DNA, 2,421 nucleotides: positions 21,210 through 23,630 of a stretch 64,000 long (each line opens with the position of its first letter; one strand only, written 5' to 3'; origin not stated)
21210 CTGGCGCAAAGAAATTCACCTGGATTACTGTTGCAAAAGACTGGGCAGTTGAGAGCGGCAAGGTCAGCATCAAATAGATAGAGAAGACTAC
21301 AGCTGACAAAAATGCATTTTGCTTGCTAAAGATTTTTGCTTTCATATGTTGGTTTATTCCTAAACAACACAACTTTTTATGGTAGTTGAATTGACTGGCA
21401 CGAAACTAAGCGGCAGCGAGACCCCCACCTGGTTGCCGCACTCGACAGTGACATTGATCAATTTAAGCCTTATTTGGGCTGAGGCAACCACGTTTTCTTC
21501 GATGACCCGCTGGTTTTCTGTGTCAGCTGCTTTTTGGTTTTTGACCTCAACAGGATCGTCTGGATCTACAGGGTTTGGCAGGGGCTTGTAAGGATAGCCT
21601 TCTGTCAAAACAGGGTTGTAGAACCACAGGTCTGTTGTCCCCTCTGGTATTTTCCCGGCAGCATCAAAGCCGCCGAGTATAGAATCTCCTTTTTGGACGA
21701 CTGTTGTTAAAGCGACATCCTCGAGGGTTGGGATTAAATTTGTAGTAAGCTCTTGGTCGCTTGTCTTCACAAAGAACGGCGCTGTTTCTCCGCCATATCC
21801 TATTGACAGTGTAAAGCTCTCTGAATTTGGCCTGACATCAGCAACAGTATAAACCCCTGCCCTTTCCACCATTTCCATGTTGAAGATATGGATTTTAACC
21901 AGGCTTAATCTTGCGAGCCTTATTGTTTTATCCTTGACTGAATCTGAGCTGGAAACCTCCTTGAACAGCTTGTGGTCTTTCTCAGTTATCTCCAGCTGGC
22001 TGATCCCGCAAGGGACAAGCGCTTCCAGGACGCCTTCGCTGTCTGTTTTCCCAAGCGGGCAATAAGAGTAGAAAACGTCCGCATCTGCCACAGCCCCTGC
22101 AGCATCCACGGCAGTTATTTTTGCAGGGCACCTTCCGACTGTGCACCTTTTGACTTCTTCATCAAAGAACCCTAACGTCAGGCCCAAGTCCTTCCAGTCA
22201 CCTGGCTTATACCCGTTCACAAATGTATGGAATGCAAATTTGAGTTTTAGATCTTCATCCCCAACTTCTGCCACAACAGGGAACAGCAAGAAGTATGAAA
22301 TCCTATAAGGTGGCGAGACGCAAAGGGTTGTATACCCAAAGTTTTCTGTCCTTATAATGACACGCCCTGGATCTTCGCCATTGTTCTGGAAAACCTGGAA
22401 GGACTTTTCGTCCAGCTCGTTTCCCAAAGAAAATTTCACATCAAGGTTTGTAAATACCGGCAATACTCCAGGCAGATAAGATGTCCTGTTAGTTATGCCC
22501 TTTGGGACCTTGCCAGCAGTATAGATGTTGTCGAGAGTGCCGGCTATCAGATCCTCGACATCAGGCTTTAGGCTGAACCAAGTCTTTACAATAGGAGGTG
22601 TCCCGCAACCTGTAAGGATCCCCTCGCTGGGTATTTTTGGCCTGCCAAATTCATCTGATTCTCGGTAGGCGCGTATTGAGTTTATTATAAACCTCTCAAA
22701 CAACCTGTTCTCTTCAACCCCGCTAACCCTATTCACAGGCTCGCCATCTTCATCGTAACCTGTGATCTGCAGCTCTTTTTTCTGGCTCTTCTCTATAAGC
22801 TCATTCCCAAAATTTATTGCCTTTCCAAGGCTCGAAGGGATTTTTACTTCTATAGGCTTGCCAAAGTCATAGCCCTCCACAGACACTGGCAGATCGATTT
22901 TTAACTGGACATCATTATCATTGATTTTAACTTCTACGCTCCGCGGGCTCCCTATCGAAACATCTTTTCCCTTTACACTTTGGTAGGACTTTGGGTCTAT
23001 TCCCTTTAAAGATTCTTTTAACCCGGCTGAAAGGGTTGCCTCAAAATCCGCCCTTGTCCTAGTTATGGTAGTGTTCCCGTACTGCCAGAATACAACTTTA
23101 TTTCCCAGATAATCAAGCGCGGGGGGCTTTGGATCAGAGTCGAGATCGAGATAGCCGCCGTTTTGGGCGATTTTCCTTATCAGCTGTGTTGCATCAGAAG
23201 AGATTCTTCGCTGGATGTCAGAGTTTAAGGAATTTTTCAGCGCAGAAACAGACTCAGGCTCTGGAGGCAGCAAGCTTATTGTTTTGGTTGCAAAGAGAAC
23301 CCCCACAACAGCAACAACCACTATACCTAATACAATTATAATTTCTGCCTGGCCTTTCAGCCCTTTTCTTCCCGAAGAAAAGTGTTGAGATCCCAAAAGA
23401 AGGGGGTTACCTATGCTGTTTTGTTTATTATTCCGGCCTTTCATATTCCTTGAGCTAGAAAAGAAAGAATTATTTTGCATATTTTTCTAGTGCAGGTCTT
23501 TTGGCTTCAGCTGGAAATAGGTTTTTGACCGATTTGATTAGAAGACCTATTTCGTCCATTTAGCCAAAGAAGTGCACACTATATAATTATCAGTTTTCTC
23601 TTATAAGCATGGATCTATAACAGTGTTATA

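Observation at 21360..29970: Atypical type IV pilus-like locus: giant 'pilins' (902 and 706 aa) plus small pilins and membrane-anchored accessory proteins, with no assembly ATPase or platform in the window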

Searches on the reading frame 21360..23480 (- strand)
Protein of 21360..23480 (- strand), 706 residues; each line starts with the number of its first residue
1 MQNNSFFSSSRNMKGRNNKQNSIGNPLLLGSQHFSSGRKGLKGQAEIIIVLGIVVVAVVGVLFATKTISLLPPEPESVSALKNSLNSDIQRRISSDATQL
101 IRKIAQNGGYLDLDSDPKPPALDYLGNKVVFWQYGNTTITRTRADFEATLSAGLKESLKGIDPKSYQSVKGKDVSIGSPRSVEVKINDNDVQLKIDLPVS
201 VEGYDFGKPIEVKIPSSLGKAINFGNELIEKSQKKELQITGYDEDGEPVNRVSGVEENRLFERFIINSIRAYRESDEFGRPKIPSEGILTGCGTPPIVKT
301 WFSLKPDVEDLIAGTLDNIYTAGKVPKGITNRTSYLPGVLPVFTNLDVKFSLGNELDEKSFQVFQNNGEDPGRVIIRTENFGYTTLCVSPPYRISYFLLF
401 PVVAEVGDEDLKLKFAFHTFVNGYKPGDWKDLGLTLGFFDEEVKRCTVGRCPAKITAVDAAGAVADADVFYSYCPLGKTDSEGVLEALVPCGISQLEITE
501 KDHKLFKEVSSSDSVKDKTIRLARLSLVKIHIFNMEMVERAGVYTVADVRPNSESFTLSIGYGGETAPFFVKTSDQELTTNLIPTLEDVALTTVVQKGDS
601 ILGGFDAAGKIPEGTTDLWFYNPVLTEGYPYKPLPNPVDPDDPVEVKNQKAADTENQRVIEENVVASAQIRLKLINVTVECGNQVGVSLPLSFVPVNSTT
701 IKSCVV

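Call 6: search_protein_families(library=pfam, proteins=[window:21360-23480:-], max_evalue=0.1)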
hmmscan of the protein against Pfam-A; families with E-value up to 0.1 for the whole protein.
window:21360-23480:- (706 aa): 0 families

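Call 13: find_homologous_proteins(query=window:21360-23480:-, max_evalue=0.001)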
Query window:21360-23480:- (706 aa): 12 proteins with E <= 0.001 among 8000 candidates.
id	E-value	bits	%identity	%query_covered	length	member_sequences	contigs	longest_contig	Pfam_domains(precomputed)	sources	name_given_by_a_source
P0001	0.0e+0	1561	100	98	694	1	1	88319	-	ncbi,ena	-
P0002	5.1e-267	906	56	100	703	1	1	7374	-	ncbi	-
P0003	3.7e-253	860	56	94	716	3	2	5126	-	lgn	-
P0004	4.2e-252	856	55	95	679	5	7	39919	-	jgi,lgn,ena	-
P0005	1.8e-249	848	54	100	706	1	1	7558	-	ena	-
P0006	4.4e-249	847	54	100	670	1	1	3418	-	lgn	-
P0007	1.0e-247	842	55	95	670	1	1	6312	-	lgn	-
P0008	2.3e-243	828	55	95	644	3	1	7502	-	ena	-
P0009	3.4e-201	688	49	94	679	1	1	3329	-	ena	-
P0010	1.1e-148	515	41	94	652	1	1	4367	-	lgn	-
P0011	1.5e-124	435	37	95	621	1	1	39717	-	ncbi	-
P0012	1.2e-122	429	39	92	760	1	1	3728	-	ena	-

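Call 14: find_encoding_contigs(protein=P0001, flank=10000, max_places=3)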
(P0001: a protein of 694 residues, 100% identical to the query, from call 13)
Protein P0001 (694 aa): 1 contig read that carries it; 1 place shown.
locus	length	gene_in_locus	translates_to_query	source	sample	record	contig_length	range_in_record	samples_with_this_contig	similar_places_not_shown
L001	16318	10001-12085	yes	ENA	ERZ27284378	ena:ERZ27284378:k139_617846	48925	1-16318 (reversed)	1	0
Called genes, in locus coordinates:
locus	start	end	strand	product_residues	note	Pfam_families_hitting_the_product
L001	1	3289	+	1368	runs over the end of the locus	PF18370:RGI_lyase (faint), PF25523:Ig_RIMBP2 (faint), PF25833:Fn3_SaeA_3rd (faint), PF17957:Big_7, PF00801:PKD, PF18911:PKD_4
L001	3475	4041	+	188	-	-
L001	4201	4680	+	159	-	-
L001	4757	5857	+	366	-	-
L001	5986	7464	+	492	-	PF00578:AhpC-TSA, PF08534:Redoxin, PF01436:NHL (faint), PF13098:Thioredoxin_2 (weak), PF13905:Thioredoxin_8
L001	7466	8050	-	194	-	PF02777:Sod_Fe_C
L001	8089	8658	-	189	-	PF00578:AhpC-TSA, PF08534:Redoxin, PF10417:1-cysPrx_C (weak)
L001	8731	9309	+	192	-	-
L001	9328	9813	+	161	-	-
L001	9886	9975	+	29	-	-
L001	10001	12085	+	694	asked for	-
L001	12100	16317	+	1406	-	?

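Call 15: find_encoding_contigs(protein=P0011, flank=10000, max_places=3)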
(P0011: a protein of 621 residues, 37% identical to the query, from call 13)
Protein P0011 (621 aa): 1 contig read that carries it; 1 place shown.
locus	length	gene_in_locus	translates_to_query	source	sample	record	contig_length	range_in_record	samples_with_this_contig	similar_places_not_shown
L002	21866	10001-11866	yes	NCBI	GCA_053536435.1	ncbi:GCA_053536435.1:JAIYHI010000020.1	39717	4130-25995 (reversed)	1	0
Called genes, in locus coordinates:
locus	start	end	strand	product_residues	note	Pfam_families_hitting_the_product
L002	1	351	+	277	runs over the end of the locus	PF05552:MS_channel_1st_1 (weak), PF00924:MS_channel_2nd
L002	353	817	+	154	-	PF01551:Peptidase_M23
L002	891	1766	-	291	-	PF18030:Rimk_N, PF14397:ATPgrasp_ST (weak), PF01071:GARS_A (weak), PF02655:ATP-grasp_3, PF02786:CPSase_L_D2 (weak), PF08443:RimK, PF02222:ATP-grasp (weak), PF02955:GSH-S_ATP, +1 more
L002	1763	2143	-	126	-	PF05618:RimB-like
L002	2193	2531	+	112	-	PF01588:tRNA_bind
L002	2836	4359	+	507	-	PF00270:DEAD, PF04851:ResIII, PF21210:RNA_helicase_helical, PF00271:Helicase_C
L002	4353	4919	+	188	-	-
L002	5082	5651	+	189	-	-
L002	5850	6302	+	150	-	-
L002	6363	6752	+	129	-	PF01909:NTP_transf_2 (weak)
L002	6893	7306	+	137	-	-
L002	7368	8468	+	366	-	-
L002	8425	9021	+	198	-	-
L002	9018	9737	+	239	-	-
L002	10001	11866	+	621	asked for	-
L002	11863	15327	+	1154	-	PF17957:Big_7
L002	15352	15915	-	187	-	PF01909:NTP_transf_2, PF18765:Polbeta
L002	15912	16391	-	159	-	-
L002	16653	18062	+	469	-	-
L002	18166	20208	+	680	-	-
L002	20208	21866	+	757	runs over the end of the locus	-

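Call 16: find_encoding_contigs(protein=P0004, flank=10000, max_places=4)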
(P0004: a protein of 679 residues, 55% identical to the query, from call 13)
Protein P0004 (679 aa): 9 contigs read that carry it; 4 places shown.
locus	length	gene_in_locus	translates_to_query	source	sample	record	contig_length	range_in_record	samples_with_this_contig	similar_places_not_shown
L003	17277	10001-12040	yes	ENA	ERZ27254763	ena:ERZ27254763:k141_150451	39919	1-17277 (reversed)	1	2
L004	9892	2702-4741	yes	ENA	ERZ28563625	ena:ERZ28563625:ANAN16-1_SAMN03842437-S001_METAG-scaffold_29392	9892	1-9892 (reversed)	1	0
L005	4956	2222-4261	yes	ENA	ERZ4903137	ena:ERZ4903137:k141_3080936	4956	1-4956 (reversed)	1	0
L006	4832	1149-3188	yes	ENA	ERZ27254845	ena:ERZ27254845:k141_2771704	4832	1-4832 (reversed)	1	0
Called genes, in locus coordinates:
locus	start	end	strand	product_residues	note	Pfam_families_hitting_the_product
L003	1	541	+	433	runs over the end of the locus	-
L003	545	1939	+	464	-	-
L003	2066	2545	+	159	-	-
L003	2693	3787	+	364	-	-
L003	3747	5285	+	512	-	PF00578:AhpC-TSA, PF08534:Redoxin, PF00085:Thioredoxin (faint), PF13098:Thioredoxin_2 (weak), PF13905:Thioredoxin_8, PF08450:SGL (faint), PF13970:DUF4221 (faint), PF01436:NHL (weak)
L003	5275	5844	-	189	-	PF02777:Sod_Fe_C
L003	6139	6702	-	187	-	PF00578:AhpC-TSA, PF08534:Redoxin, PF02630:SCO1-SenC (faint)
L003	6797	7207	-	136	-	-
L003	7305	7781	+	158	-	-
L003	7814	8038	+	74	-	PF26688:RHH_12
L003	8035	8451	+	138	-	PF01850:PIN (weak), PF10130:PIN_2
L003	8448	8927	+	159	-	-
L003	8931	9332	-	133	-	PF01850:PIN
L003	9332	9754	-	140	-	PF02697:VAPB_antitox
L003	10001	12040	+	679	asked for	-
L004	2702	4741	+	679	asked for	-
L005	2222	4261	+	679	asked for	-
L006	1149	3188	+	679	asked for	-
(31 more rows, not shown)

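Call 19: find_related_loci(query=A1, collection=genome_contigs, flank=10000)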
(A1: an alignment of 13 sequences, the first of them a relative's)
Query A1 (694 aa) in genome_contigs; peptide patterns used: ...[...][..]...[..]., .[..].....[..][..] (x = any residue, [..] = any of these).
34 stretches matched a pattern; 3 encode a relative of the query (tblastn E <= 1e-3); 3 distinct loci.
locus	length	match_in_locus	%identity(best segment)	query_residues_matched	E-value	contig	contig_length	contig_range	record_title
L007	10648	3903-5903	56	27-692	0e+0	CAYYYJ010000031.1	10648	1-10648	MAG TPA_asm: uncultured archaeon isolate ERP125453_co1_55 genome assembly, contig: NODE_7220_length_10648_cov_35.447749,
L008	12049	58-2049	34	29-692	2e-110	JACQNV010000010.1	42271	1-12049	MAG: Candidatus Aenigmatarchaeota archaeon isolate NC_groundwater_1264_Ag_S-0.2um_39_39 S_p2_S4_coassembly_k141_6987, wh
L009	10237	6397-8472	32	1-692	9e-113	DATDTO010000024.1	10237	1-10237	MAG TPA_asm: archaeon isolate SMAG_U8033 k141_2497490, whole genome shotgun sequence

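Call 20: search_protein_families(library=ncbifam, proteins=[window:21360-23444:-], max_evalue=1)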
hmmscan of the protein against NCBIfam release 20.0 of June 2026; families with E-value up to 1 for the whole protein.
window:21360-23444:- (694 aa): 1 family
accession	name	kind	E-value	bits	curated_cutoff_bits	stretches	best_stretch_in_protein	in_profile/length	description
TIGR02378.1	nirD_assim_sml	equivalog_domain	0.079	13.1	74.65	0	496-549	4-54/105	nitrite reductase small subunit NirD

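Call 36: search_solved_structures(query=A1, max_evalue=10, show_alignments=2)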
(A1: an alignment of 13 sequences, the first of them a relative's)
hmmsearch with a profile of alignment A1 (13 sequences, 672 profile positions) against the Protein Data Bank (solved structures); distinct sequences matched with E-value up to 10: 0.

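Call 37: search_protein_representatives(alignment_id=A1)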
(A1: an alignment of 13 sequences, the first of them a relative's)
Query: 13 sequences, 672 profile positions. Proteins with E-value up to 0.001 (for the whole library): 1047; up to 1e-10: 284; up to 1e-30: 169. The best 150 are listed.
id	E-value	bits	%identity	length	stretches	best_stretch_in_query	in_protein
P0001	0.0e+00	1083.2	-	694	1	3-671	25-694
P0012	4.1e-248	841.7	-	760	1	5-670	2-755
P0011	2.1e-237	806.4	-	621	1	5-671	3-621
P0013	5.6e-189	646.3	-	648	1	7-670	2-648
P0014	1.5e-180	618.4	-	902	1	3-656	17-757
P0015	4.0e-172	590.6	-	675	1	5-669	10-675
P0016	6.3e-170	583.3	-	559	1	5-530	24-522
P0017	2.4e-147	508.7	-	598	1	7-595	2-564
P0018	8.4e-144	497.0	-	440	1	4-454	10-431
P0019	2.8e-137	475.4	-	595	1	7-602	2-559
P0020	5.1e-134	464.7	-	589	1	7-597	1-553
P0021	5.6e-114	398.4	-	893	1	3-552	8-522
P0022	1.2e-106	374.2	-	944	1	4-503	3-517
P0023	4.0e-104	365.9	-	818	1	1-533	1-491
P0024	1.0e-101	357.9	-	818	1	5-502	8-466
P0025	2.3e-99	350.1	-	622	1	7-589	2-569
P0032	2.1e-81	290.8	-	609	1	7-596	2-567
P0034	4.1e-78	280.0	-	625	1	5-513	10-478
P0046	5.5e-69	249.8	-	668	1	7-590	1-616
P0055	6.2e-63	229.8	-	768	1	7-514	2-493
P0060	1.9e-61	224.9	-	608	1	7-527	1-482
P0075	3.1e-57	210.9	-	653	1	7-520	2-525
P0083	4.5e-54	200.5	-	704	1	7-482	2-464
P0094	4.5e-51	190.6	-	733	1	7-503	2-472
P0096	2.0e-50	188.4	-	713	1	7-503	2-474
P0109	1.2e-46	176.0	-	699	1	7-598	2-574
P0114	1.7e-45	172.2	-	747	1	7-509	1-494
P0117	5.3e-45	170.5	-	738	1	7-503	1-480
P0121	2.8e-44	168.1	-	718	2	7-491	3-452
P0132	1.3e-42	162.6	-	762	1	7-506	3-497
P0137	1.6e-41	159.0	-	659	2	4-196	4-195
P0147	8.3e-39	150.0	-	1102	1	5-599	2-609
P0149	2.0e-38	148.8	-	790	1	5-476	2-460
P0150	2.8e-38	148.3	-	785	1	7-509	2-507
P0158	4.8e-37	144.2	-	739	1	7-497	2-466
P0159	8.1e-37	143.5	-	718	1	8-504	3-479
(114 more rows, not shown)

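Call 39: list_cluster_members(proteins=[P0001, P0017, P0025, P0032, P0046, P0055, P0094, P0117, P0147, P0150])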
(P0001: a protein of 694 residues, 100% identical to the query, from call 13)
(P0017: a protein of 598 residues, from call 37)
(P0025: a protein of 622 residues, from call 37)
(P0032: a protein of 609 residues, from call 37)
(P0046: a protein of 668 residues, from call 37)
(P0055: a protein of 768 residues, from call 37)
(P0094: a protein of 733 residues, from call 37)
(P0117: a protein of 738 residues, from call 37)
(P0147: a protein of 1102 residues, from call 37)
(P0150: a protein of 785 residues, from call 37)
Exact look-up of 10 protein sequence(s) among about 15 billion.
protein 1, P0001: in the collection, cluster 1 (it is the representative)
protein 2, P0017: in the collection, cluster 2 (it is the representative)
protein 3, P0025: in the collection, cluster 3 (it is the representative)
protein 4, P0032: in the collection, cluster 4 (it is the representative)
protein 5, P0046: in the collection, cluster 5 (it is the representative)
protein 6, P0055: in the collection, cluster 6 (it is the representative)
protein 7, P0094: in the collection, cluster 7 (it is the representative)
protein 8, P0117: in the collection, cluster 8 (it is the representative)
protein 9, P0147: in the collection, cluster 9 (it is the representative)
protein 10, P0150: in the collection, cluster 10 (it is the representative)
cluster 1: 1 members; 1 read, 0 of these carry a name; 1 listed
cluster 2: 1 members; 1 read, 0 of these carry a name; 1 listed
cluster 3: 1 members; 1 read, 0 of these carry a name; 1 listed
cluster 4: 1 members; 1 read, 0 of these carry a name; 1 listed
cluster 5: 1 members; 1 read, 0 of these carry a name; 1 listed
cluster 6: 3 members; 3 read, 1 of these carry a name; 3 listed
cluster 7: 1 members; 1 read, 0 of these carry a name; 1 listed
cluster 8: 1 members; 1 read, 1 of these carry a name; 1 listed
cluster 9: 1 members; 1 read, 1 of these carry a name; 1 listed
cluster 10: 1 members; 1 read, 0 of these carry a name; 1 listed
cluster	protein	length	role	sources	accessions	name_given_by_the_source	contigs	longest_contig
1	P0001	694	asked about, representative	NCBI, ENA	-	-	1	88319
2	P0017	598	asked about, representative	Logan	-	-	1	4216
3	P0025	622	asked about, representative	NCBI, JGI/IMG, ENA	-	-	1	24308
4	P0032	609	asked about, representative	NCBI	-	-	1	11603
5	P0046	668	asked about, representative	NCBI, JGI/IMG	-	-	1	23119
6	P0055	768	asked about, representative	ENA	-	-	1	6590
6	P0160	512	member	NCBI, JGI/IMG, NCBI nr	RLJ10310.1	MAG: hypothetical protein DRP15_00305 [Candidatus Aenigmatarchaeota archaeon] | MAG: hypothetical protein DRP15_00305 [Candidatus Aenigmarchaeota archaeon]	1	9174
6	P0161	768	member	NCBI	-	-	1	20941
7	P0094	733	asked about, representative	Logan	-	-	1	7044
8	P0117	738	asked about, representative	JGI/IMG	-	hypothetical protein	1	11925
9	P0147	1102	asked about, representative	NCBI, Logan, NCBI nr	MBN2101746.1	MAG: VWA domain-containing protein [Candidatus Aenigmarchaeota archaeon] | VWA domain-containing protein [Candidatus Aenigmarchaeota archaeon]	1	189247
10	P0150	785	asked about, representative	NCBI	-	-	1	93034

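Call 40: find_encoding_contigs(protein=P0147, flank=10000, max_places=2)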
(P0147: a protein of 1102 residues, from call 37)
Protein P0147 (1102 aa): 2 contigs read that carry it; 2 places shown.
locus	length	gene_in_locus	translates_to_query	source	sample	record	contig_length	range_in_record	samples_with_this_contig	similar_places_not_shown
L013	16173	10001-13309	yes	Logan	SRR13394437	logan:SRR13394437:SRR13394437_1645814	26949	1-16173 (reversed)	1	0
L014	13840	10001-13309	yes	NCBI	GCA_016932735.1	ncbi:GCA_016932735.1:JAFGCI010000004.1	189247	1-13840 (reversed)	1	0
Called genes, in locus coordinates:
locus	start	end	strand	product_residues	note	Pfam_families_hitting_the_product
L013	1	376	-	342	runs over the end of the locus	PF01040:UbiA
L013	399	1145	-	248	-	PF03141:Methyltransf_29, PF05219:DREV, PF13489:Methyltransf_23, PF07021:MetW, PF13847:Methyltransf_31, PF08241:Methyltransf_11, PF08242:Methyltransf_12, PF13649:Methyltransf_25, +4 more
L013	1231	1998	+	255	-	PF05175:MTS, PF13489:Methyltransf_23, PF06325:PrmA, PF03848:TehB, PF13649:Methyltransf_25, PF13847:Methyltransf_31, PF08241:Methyltransf_11, PF08242:Methyltransf_12, +2 more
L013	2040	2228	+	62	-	-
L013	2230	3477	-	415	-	PF13506:Glyco_transf_21, PF13641:Glyco_tranf_2_3, PF00535:Glycos_transf_2, PF10111:Glyco_tranf_2_2 (faint), PF13632:Glyco_trans_2_3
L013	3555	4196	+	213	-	-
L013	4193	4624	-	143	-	PF00571:CBS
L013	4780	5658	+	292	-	PF01261:AP_endonuc_2 (faint)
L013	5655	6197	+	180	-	PF13189:Cytidylate_kin2, PF13207:AAA_17, PF13238:AAA_18, PF02224:Cytidylate_kin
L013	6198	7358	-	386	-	PF22600:MTPAP-like_central (faint), PF01909:NTP_transf_2, PF18765:Polbeta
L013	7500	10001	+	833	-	-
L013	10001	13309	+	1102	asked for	PF00092:VWA, PF13519:VWA_2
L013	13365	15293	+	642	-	-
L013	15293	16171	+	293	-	?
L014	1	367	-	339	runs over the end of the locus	PF01040:UbiA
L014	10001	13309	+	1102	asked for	PF00092:VWA, PF13519:VWA_2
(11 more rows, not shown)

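Call 41: find_encoding_contigs(protein=P0150, flank=10000, max_places=2)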
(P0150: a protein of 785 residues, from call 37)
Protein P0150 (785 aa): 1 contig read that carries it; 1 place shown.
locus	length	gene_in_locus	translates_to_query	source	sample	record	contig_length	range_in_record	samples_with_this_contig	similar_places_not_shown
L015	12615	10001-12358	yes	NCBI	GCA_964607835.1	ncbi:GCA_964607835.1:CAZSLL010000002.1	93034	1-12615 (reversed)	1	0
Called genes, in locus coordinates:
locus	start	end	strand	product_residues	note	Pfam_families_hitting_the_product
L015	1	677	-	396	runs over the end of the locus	PF00108:Thiolase_N (faint), PF08541:ACP_syn_III_C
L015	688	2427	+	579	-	PF02543:Carbam_trans_N, PF16861:Carbam_trans_C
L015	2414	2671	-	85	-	-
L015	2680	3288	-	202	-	PF02585:PIG-L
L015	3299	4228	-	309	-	PF02655:ATP-grasp_3, PF15632:ATPgrasp_Ter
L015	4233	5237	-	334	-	PF00953:Glycos_transf_4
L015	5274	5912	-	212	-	PF02811:PHP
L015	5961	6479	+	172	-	PF00881:Nitroreductase, PF14512:TM1586_NiRdase (weak)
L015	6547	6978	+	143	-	-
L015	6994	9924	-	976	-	PF01411:tRNA-synt_2c, PF07973:tRNA_SAD, PF02272:DHHA1 (weak)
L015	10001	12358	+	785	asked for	-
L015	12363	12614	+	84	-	?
